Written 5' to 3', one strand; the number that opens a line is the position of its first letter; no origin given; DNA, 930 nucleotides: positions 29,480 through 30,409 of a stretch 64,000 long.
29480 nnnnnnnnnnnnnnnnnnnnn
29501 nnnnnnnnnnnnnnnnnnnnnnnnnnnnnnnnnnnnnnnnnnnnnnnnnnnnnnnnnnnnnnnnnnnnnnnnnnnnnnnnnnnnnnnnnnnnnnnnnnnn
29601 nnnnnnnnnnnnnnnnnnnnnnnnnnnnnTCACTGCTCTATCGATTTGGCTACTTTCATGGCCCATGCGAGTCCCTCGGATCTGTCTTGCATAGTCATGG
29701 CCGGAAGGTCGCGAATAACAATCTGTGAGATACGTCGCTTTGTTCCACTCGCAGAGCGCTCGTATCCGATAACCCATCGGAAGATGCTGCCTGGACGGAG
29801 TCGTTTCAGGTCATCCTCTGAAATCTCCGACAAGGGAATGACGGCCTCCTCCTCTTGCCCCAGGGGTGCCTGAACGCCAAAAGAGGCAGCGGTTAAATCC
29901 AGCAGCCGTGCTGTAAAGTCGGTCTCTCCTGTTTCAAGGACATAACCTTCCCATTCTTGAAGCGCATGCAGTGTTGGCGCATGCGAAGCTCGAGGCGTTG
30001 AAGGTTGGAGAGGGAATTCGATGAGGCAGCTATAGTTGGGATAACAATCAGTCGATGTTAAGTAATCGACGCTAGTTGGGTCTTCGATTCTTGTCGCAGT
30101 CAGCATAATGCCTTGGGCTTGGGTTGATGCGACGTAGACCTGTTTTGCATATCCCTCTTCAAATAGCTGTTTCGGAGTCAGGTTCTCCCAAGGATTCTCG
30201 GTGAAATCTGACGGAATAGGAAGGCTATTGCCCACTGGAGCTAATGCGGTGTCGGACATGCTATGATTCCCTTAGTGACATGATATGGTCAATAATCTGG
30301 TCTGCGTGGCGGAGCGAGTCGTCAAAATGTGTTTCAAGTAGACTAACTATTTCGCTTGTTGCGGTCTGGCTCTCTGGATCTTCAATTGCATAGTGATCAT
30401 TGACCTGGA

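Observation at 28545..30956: Compositionally foreign, translationally coupled three-gene cassette (unknown - unknown - MBL hydrolase) in the ICE cargo region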

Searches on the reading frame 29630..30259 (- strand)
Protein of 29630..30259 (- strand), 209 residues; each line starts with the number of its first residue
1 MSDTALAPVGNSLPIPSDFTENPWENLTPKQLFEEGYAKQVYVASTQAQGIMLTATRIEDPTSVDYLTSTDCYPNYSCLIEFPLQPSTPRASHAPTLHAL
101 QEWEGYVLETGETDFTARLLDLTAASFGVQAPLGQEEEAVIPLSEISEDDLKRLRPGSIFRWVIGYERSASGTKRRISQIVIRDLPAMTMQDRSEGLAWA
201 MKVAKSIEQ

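Call 4: search_protein_families(library=pfam, proteins=[window:29630-30259:-], max_evalue=1)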
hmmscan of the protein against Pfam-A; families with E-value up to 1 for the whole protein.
window:29630-30259:- (209 aa): 0 families

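Call 5: search_protein_families(library=padloc, proteins=[window:29630-30259:-], max_evalue=1)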
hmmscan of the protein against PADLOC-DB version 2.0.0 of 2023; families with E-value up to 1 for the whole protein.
window:29630-30259:- (209 aa): 0 families

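Call 6: search_protein_families(library=ncbifam, proteins=[window:29630-30259:-], max_evalue=1)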
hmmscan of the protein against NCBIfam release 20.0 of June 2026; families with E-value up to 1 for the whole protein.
window:29630-30259:- (209 aa): 0 families

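Call 7: search_protein_families(library=phrogs, proteins=[window:29630-30259:-], max_evalue=1)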
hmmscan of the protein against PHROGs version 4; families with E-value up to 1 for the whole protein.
window:29630-30259:- (209 aa): 1 family
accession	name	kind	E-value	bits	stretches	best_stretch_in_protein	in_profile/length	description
phrog_29493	-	unknown function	0.097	13.5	1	142-183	144-185/190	-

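Call 12: find_homologous_proteins(query=window:29630-30259:-)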
Query window:29630-30259:- (209 aa): 740 proteins with E <= 0.001 among 931 candidates; the best 120 are listed.
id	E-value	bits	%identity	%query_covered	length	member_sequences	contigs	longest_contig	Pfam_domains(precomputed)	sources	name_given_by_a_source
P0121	1.0e-134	464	100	100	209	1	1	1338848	-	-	-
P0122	8.4e-60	220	54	98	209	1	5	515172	-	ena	-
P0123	2.2e-59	218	55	99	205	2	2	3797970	-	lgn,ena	-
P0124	2.4e-59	218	54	99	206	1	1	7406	-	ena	-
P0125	6.1e-59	217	51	100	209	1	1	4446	-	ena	-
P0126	1.5e-58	216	54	99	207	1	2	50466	-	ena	-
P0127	5.0e-58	214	54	99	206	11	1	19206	-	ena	-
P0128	8.8e-57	210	53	99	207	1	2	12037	-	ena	-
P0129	9.2e-57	210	53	100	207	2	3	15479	-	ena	-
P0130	1.9e-56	209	54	99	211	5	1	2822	-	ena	-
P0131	6.6e-56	207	54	99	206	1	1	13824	-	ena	-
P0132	2.3e-55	205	55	99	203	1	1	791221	-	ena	-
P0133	1.4e-54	203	52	100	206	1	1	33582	-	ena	-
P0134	2.0e-54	202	53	99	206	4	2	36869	-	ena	-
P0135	5.9e-54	201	51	99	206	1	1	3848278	-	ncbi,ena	-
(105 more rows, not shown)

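Call 28: predict_structure(alignment_id=A2)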
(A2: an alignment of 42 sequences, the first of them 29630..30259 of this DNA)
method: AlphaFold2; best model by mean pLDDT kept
length: 209 residues; sequences in the alignment: 42
mean_pLDDT: 63.6   pTM: 0.44
mean pLDDT of the five models: 63.6, 62.5, 62.2, 62.0, 58.1
residues with pLDDT >= 90: 44; 70-90: 57; 50-70: 34; < 50: 74
segments of 3 or more residues with pLDDT < 50: 1-22, 37-88
pLDDT, mean of each block of 10 residues (from residue 1): 37 35 54 50 32 26 28 31 44 74 91 93 65 73 90 89 89 88 77 86 87
secondary structure, 60 per line:
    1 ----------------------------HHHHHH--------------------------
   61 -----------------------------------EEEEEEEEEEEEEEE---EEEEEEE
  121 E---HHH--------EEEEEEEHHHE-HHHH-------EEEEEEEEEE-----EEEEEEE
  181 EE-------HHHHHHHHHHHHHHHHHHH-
elements in order: H29-34 E96-110 E114-121 E136-142 H148-151 E159-168 E174-182 H190-208

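Call 31: fold_search(model_id=the predicted structure, library=pdb)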
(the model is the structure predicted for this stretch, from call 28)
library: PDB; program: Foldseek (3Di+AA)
matches with E <= 10: 1082; with E <= 0.001: 0
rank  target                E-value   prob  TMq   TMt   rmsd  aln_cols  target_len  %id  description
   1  6aqg_A                1.1e-02  0.98  0.22  0.11  10.7       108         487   18  Crystal Structure of Lysyl-tRNA Synthetase from Mycobacterium ulcerans complexed with L-lysine and Cladosporin (released 2017-08-30)
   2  6agt_C                2.7e-02  0.89  0.22  0.11  10.4       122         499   13  Crystal structure of PfKRS complexed with chromone inhibitor (released 2019-03-13)
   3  5k36_I                3.8e-02  1.00  0.23  0.22   4.6        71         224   20  Structure of an eleven component nuclear RNA exosome complex bound to RNA (released 2016-11-02)
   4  6m0t_A                4.7e-02  0.96  0.24  0.12   9.3       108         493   11  Crystal Structure of Lysyl-tRNA Synthetase from Plasmodium falciparum complexed with L-lysine and Cladosporin derivati (released 2021-04-21)
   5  6aqh_B                5.9e-02  0.91  0.23  0.11  10.9       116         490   17  Crystal Structure of Lysyl-tRNA Synthetase from Mycobacterium thermoresistibile complexed with L-lysine and Cladospori (released 2017-08-30)
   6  8r1o_I                8.2e-02  0.98  0.28  0.33   7.9       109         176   13  Structure of C. thermophilum RNA exosome core (released 2024-07-17)
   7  4pjf_C                8.2e-02  0.41  0.17  0.15  18.0       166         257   14  Structure of human MR1-Ac-6-FP in complex with human MAIT B-C10 TCR (released 2014-07-09)
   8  5n9j_Y                8.2e-02  0.30  0.15  0.17  11.8       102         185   15  Core Mediator of transcriptional regulation (released 2017-05-17)
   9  4lcw_A                9.2e-02  0.38  0.18  0.15  16.1       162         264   11  The structure of human MAIT TCR in complex with MR1-K43A-RL-6-Me-7OH (released 2013-10-02)
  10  9btx_C                9.2e-02  0.38  0.17  0.14  16.6       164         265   13  Structure of human MAIT A-F7 TCR in complex with human MR1-3,4-dihydroxybenzaldehyde (released 2024-12-25)
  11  1k8g_B                9.7e-02  0.85  0.20  0.16   8.3        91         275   16  Crystal Structure of the N-terminal domain of Oxytricha nova telomere end binding protein alpha subunit both uncomplex (released 2001-12-20)
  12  7ufj_A                1.0e-01  0.47  0.18  0.15  17.9       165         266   14  Structure of human MR1-ethylvanillin in complex with human MAIT A-F7 TCR (released 2022-12-14)
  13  7zt4_A                1.0e-01  0.41  0.18  0.15  16.7       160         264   14  Structure of E8 TCR in complex with human MR1 bound to 6FP (released 2023-06-28)
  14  9g8n_J                1.1e-01  0.97  0.27  0.30   7.3       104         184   13  80S-bound human Ski2-exosome complex (released 2024-10-16)
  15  4pjc_C                1.1e-01  0.38  0.17  0.15  18.0       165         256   14  Structure of human MR1-5-OP-RU in complex with human MAIT C-A11 TCR (released 2014-07-02)
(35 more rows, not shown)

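Call 51: search_solved_structures(query=A2, max_evalue=10)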
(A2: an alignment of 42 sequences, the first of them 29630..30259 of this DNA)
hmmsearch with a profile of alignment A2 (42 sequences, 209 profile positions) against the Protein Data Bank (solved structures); distinct sequences matched with E-value up to 10: 4.
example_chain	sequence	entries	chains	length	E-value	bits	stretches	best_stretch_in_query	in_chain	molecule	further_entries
5yzv_A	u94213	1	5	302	0.45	13.7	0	104-131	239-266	Probable serine/threonine-protein kinase PkwA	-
9osx_A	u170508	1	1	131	0.91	12.7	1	70-139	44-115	PfCyRPA-EM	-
8ofr_A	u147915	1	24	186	1.6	11.9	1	12-60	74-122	Fiber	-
8ofq_A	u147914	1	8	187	1.7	11.9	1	12-60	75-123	Fiber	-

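Call 68: find_encoding_contigs(protein=P0121, flank=10000, max_places=4)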
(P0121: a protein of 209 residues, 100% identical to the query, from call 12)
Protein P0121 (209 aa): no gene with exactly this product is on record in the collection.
